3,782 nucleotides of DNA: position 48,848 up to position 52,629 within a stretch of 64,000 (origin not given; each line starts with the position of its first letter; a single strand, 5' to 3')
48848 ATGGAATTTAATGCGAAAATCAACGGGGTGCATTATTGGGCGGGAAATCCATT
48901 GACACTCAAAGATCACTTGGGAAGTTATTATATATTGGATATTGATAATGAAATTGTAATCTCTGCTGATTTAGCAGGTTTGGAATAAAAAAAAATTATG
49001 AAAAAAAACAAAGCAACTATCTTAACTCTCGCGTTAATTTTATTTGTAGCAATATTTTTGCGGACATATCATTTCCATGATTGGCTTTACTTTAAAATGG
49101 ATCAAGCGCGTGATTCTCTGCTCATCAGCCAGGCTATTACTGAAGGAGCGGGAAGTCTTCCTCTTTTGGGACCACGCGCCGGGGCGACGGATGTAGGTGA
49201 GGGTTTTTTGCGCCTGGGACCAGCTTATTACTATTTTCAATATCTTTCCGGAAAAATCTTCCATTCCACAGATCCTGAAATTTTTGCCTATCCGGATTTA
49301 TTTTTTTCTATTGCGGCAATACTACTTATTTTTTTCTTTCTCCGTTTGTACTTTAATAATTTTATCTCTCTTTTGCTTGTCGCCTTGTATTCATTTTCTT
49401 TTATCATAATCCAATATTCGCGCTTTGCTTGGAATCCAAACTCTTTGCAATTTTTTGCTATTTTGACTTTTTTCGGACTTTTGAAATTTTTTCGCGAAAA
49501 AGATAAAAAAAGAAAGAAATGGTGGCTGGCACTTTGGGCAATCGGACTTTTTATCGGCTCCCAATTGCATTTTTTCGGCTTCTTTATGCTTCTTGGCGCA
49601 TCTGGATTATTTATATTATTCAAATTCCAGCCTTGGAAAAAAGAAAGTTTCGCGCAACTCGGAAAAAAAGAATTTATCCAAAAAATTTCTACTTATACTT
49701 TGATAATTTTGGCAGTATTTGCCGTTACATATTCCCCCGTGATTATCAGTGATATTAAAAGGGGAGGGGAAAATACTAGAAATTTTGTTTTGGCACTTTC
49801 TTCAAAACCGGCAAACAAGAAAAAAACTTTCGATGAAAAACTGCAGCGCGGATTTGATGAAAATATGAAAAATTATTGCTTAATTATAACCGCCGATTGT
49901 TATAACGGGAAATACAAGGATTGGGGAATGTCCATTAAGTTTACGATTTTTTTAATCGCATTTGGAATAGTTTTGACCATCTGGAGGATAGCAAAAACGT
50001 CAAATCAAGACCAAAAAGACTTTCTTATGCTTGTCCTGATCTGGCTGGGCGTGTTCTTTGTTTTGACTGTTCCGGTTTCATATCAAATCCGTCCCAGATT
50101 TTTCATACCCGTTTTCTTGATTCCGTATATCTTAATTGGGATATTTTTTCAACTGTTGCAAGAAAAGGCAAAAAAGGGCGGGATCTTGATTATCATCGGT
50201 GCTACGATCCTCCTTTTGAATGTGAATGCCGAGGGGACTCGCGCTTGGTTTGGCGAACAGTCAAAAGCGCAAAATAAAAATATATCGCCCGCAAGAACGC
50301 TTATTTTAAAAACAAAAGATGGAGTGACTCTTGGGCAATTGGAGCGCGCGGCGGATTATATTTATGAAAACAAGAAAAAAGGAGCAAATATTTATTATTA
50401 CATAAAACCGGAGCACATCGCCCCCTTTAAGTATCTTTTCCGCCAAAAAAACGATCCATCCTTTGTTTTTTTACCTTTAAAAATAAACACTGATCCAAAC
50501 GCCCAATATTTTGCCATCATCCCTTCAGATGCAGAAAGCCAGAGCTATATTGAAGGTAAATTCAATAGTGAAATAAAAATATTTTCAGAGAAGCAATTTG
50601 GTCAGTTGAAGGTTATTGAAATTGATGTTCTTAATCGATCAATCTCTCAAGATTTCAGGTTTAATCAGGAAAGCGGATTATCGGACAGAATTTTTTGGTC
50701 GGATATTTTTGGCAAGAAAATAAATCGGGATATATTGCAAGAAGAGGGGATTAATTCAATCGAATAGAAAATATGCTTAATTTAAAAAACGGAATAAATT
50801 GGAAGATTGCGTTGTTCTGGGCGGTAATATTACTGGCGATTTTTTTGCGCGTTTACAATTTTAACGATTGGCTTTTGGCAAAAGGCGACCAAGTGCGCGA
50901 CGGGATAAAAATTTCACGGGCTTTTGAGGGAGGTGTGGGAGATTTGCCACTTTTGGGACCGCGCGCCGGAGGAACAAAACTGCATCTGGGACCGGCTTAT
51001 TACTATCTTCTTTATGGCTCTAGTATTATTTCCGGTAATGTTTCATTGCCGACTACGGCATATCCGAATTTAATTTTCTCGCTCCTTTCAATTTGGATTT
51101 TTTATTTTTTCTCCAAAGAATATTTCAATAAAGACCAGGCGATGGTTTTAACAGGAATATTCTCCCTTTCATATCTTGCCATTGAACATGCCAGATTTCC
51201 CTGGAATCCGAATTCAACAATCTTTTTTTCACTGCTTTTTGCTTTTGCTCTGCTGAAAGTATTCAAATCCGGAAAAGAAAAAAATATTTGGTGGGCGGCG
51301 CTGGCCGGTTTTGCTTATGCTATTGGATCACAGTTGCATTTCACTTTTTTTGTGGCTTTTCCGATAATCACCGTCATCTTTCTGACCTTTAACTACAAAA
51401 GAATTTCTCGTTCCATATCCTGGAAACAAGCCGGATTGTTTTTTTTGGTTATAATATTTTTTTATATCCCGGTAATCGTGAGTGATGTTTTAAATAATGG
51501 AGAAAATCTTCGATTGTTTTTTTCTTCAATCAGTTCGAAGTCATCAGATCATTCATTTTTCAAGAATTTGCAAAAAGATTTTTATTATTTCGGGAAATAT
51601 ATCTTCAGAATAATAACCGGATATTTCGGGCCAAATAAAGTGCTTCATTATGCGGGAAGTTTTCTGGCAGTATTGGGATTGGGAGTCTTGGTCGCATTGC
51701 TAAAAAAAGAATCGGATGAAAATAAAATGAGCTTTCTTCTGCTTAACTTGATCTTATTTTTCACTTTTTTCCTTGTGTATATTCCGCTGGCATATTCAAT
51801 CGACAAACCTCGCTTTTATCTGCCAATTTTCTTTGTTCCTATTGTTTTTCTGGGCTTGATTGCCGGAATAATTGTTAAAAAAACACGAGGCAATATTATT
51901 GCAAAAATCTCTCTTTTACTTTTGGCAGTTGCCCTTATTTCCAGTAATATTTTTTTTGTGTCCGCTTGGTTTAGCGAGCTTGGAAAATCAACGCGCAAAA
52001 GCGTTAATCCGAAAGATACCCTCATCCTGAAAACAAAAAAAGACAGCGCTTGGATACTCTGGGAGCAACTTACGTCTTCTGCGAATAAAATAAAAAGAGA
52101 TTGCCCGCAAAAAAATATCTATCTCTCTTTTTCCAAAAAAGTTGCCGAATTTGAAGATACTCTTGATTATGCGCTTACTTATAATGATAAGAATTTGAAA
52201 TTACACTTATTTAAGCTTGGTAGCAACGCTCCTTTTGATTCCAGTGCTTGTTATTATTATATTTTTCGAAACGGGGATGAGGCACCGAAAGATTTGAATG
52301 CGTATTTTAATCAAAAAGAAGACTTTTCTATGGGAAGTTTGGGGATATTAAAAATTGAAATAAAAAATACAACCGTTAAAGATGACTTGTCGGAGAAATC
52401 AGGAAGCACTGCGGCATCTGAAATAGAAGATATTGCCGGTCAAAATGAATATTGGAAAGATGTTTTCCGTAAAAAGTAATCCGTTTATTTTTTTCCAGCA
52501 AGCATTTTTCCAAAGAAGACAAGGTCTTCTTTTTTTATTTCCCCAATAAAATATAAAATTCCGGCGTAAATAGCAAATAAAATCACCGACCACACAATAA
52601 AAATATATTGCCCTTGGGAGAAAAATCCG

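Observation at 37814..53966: A 16-kb envelope glycosylation locus with two separately triplicated families of GT-C-like polytopic proteins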

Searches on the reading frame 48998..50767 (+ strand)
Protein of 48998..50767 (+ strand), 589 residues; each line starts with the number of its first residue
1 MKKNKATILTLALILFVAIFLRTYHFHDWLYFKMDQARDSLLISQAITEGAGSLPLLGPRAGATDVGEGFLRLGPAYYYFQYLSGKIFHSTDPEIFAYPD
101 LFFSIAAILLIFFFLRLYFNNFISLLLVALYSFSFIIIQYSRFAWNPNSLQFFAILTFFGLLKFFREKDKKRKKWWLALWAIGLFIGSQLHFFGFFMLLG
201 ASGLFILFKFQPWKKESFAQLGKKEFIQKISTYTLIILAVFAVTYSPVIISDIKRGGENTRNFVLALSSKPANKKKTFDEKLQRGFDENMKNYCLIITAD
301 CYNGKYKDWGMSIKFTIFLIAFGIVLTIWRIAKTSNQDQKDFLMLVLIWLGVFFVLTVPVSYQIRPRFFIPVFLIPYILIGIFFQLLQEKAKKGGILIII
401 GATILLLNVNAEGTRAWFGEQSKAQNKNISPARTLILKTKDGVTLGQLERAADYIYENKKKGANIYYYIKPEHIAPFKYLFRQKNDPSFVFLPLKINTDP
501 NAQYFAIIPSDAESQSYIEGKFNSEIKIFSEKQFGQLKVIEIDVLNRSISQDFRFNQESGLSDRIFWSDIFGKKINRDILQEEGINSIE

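Call 4: search_protein_families(library=pfam, proteins=[window:48998-50767:+], max_evalue=0.01)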
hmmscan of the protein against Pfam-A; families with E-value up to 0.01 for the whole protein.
window:48998-50767:+ (589 aa): 2 families
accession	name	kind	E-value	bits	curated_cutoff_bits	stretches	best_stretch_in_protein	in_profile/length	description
PF02366.24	PMT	-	1.1e-09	38.7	22.7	1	98-220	88-211/245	Dolichyl-phosphate-mannose-protein mannosyltransferase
PF13231.12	PMT_2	-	5.6e-06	27.1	26.1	1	75-220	4-144/160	Dolichyl-phosphate-mannose-protein mannosyltransferase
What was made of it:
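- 48998..50767 (+): B2: family-B GT-C glycosyltransferase, 589 aa; a core family-B member present in most related loci, though more distant ones carry only a B1-like copy. Pfam PMT 1e-9 (call 4).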

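Call 5: search_protein_families(library=ncbifam, proteins=[window:48998-50767:+], max_evalue=0.01)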
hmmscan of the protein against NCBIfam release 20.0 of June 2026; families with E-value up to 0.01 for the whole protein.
window:48998-50767:+ (589 aa): 2 families
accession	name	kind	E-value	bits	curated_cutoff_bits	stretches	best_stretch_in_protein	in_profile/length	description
NF047440.1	LA3751_2_3_fam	subfamily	8.1e-05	21.6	200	1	317-440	289-407/460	LA_3751/LA_3752 family putative glycosyltransferase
NF047765.1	LIC_13387_fam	subfamily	0.00077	19.2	33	1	310-377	59-123/131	LIC_13387 family protein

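Call 15: search_solved_structures(query=window:48998-50767:+, max_evalue=1)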
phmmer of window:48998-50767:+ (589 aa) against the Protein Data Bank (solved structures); distinct sequences matched with E-value up to 1: 3.
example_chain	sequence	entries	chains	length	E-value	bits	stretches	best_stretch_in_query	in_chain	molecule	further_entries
7p12_A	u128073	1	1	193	0.12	14.1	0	384-404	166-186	DeNovoTIM13-SB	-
6yqx_A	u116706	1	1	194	0.15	13.7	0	384-404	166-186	de novo designed TIM barrel DeNovoTIM13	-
6wvs_A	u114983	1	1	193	0.25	13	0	383-404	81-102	DeNovoTIM15 hyperstable de novo TIM barrel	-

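Call 19: find_homologous_proteins(query=window:48998-50767:+)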
Query window:48998-50767:+ (589 aa): 644 proteins with E <= 0.001 among 8000 candidates; the best 120 are listed.
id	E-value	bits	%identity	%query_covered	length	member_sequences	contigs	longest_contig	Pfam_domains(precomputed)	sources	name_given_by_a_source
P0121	0.0e+0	1316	100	100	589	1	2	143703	PF02366.25,PF13231.13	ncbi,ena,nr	ncbi:MAG: Uncharacterized protein Athens071425_412 [Parcubacteria group bacterium Athens0714_25]|nr:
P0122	0.0e+0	1127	84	100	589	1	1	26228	PF02366.25,PF13231.13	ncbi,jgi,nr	ncbi:MAG: phospholipid carrier-dependent glycosyltransferase [Candidatus Moranbacteria bacterium]|jg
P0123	4.5e-245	833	65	97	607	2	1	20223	PF02366.25,PF13231.13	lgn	-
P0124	5.8e-202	690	54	99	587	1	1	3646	PF02366.25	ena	-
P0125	8.4e-201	687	54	100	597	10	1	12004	PF02366.25,PF13231.13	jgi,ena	-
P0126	3.3e-200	685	53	100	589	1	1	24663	PF02366.25,PF13231.13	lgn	-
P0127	1.2e-199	683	53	96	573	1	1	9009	PF02366.25,PF13231.13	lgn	-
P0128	5.1e-199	681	54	97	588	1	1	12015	PF02366.25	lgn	-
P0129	7.8e-198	677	52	100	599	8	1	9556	PF02366.25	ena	-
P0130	1.8e-197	676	52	98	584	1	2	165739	PF02366.25,PF13231.13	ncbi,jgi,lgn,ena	jgi:hypothetical protein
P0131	3.4e-197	675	53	97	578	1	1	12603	PF02366.25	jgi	jgi:hypothetical protein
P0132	8.9e-197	673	53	97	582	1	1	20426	PF02366.25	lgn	-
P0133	1.0e-196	673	53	97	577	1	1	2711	PF02366.25,PF13231.13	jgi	-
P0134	4.4e-196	671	53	100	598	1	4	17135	PF02366.25,PF13231.13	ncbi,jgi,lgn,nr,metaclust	ncbi:MAG: hypothetical protein ACD_11C00019G0006 [uncultured bacterium]|nr:MAG: hypothetical protein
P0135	1.3e-195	670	53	97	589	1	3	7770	PF02366.25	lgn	-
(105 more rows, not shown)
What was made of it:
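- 48998..50767 (+): Orthologs at about 50% in Moranbacteria (call 19).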

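Call 34: predict_structure(alignment_id=A4)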
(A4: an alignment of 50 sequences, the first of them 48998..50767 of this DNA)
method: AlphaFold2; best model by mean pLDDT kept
length: 589 residues; sequences in the alignment: 50
mean_pLDDT: 89.2   pTM: 0.89
mean pLDDT of the five models: 89.2, 88.3, 88.3, 85.8, 82.8
residues with pLDDT >= 90: 384; 70-90: 156; 50-70: 43; < 50: 6
segments of 3 or more residues with pLDDT < 50: 587-589
pLDDT, mean of each block of 10 residues (from residue 1): 84 97 91 87 90 91 64 91 96 93 96 98 98 93 76 98 97 97 96 92 96 87 89 97 96 91 80 76 89 92 81 94 97 96 98 90 81 96 96 94 97 94 87 71 88 96 93 91 90 89 94 91 92 94 91 67 82 63 47
secondary structure, 60 per line:
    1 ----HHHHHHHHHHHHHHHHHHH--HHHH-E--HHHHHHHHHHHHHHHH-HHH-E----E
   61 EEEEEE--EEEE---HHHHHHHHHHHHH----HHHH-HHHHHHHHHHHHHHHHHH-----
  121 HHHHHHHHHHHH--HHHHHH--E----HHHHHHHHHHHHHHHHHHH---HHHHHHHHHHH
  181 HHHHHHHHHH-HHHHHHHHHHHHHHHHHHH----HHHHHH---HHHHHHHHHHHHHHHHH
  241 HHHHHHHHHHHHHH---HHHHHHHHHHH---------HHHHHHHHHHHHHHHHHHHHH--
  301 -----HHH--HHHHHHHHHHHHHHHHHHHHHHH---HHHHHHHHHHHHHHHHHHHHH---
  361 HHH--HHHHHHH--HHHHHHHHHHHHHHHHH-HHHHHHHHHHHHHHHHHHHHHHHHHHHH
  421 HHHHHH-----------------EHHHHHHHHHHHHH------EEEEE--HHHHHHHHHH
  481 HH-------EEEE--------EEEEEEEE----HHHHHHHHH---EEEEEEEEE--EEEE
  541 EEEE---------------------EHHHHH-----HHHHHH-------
elements in order: H5-23 H26-29 H34-49 E60-66 E69-72 H76-88 H93-96 H98-115 H121-132 H135-140 H148-166 H170-190 H192-210 H215-220 H224-254 H258-268 H278-298 H311-333 H337-357 H366-372 H375-391 H393-426 H445-457 E464-468 H471-482 E490-493 E502-509 H514-522 E526-534 E537-544 H567-571 H577-582
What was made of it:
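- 48998..50767 (+): AF2 model: pLDDT 89.2, pTM 0.89 (call 34).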

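Call 38: fold_search(model_id=the predicted structure, library=pdb)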
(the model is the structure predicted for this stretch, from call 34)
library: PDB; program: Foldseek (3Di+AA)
matches with E <= 10: 516; with E <= 0.001: 23
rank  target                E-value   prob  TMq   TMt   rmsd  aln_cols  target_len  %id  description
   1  5ezm                  8.3e-08  1.00  0.51  0.55  10.1       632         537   12  Crystal Structure of ArnT from Cupriavidus metallidurans in the apo state (released 2016-02-17)
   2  5f15                  1.5e-07  1.00  0.52  0.55  10.7       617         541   11  Crystal Structure of ArnT from Cupriavidus metallidurans bound to Undecaprenyl phosphate (released 2016-02-17)
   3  7e9s_A                5.3e-07  1.00  0.46  0.33  12.9       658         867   12  Archaeal oligosaccharyltransferase AglB from Archaeoglobus fulgidus in complex with an inhibitory peptide and a dolich (released 2021-09-08)
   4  3waj                  6.9e-07  1.00  0.44  0.34  13.8       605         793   12  Crystal structure of the Archaeoglobus fulgidus oligosaccharyltransferase (O29867_ARCFU) complex with Zn and sulfate (released 2013-10-30)
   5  8b6l_I                1.5e-06  1.00  0.42  0.37  14.7       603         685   12  Subtomogram average of the human Sec61-TRAP-OSTA-translocon (released 2022-12-07)
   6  8pn9_A                1.9e-06  1.00  0.48  0.44  11.9       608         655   11  Structure of human oligosaccharyltransferase OST-A complex bound to NGI-1 (released 2024-05-08)
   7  3wak                  3.0e-06  1.00  0.46  0.33  13.6       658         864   12  Crystal structure of the Archaeoglobus fulgidus oligosaccharyltransferase (O29867_ARCFU) in the apo form (released 2013-10-30)
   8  6gxc_A                5.0e-06  1.00  0.46  0.39   9.7       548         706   12  Bacterial oligosaccharyltransferase PglB in complex with an inhibitory peptide and a reactive lipid-linked oligosaccha (released 2018-11-14)
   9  6s7o_A                6.2e-06  1.00  0.45  0.41  13.0       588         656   10  Cryo-EM structure of human oligosaccharyltransferase complex OST-A (released 2019-12-18)
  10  8agc_A                7.7e-06  1.00  0.46  0.41  14.1       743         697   10  Structure of yeast oligosaccharylransferase complex with lipid-linked oligosaccharide and non-acceptor peptide bound (released 2022-12-07)
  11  5gmy_A                8.4e-06  1.00  0.44  0.33  13.4       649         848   11  Crystal structure of the Archaeoglobus fulgidus oligosaccharyltransferase (O29867_ARCFU) tethered with an acceptor pep (released 2017-02-01)
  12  6s7t_A                9.6e-06  1.00  0.43  0.38  14.2       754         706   10  Cryo-EM structure of human oligosaccharyltransferase complex OST-B (released 2019-12-18)
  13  9s6t_A                1.2e-05  1.00  0.48  0.56   8.4       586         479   11  Ternary cryo-EM structure of chicken ALG12 with Dol25-PP-GlcNAc2Man7, Dol25-P-Man, and Fab (released 2026-03-18)
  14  7oci_F                1.7e-05  1.00  0.51  0.48  13.5       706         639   11  Cryo-EM structure of yeast Ost6p containing oligosaccharyltransferase complex (released 2022-02-16)
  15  9s6s_A                3.1e-05  1.00  0.49  0.52   8.3       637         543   12  Ternary cryo-EM structure of human ALG9 with Dol25-PP-GlcNAc2Man6, Dol25-P-Man and Fab (released 2026-03-18)
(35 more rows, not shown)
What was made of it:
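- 48998..50767 (+): Foldseek best match is ArnT at 8e-8, TM 0.51-0.55 (call 38).
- On GT-C fold glycosyltransferase superfamily (GT-C_A class: ArnT, PMT, STT3/PglB/AglB): The B2 model matches ArnT at 8e-8 with TM 0.51-0.55, then AglB, PglB, ALG9/12, AftA, Pmt and Emb (call 38).
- On CAZy GT83 (ArnT): Family B is structurally closest to ArnT (call 38).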

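Call 94: find_encoding_contigs(protein=P0121, flank=10000, max_places=2)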
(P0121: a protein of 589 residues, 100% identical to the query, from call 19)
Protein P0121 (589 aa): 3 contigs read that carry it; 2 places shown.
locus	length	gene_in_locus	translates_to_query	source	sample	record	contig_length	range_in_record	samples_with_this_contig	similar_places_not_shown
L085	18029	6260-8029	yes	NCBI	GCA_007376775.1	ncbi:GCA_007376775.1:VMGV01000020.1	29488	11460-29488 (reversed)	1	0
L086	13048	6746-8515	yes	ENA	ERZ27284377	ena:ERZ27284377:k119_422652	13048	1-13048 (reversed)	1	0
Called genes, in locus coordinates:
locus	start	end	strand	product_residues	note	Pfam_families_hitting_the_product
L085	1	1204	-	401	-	PF13231:PMT_2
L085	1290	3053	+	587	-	PF13231:PMT_2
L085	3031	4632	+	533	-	PF12708:Pect-lyase_RHGA_epim (faint), PF00295:Glyco_hydro_28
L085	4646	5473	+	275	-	PF00149:Metallophos, PF12850:Metallophos_2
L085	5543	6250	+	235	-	-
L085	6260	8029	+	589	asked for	PF02366:PMT, PF13231:PMT_2 (weak)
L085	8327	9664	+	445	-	-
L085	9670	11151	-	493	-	PF01943:Polysacc_synt, PF13440:Polysacc_synt_3, PF03023:MurJ, PF01554:MatE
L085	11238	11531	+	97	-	-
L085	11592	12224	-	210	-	PF02223:Thymidylate_kin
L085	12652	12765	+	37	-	-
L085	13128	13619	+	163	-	-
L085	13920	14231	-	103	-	-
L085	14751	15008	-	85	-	-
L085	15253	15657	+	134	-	-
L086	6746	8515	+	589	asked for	PF02366:PMT, PF13231:PMT_2 (weak)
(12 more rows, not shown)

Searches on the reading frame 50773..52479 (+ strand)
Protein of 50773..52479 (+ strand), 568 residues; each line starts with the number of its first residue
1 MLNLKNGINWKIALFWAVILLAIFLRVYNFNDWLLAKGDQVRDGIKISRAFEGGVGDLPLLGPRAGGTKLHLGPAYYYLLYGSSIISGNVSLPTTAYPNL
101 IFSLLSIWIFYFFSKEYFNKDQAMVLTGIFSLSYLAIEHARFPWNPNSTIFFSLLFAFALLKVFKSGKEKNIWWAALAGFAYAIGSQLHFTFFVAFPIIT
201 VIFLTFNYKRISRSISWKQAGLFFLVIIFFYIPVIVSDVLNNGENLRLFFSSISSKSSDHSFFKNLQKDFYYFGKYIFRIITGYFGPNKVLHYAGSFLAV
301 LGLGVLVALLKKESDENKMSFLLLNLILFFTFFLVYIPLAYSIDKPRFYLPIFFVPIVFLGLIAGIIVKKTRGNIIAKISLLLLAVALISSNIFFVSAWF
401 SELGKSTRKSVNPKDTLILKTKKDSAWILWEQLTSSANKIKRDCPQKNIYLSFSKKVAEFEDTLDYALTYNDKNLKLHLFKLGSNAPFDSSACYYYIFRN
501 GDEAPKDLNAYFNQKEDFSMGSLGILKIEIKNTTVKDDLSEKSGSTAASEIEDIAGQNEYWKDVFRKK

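Call 4: search_protein_families(library=pfam, proteins=[window:50773-52479:+], max_evalue=0.01)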
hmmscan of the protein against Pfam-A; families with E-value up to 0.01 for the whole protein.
window:50773-52479:+ (568 aa): 1 family
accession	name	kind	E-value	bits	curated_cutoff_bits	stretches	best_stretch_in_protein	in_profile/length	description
PF13231.12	PMT_2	-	9.3e-08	32.9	26.1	1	74-228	4-154/160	Dolichyl-phosphate-mannose-protein mannosyltransferase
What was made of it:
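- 50773..52479 (+): B3: family-B GT-C glycosyltransferase, 568 aa. Pfam PMT_2 9e-8 (call 4).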

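Call 5: search_protein_families(library=ncbifam, proteins=[window:50773-52479:+], max_evalue=0.01)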
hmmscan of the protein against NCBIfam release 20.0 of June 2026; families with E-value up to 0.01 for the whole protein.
window:50773-52479:+ (568 aa): 0 families
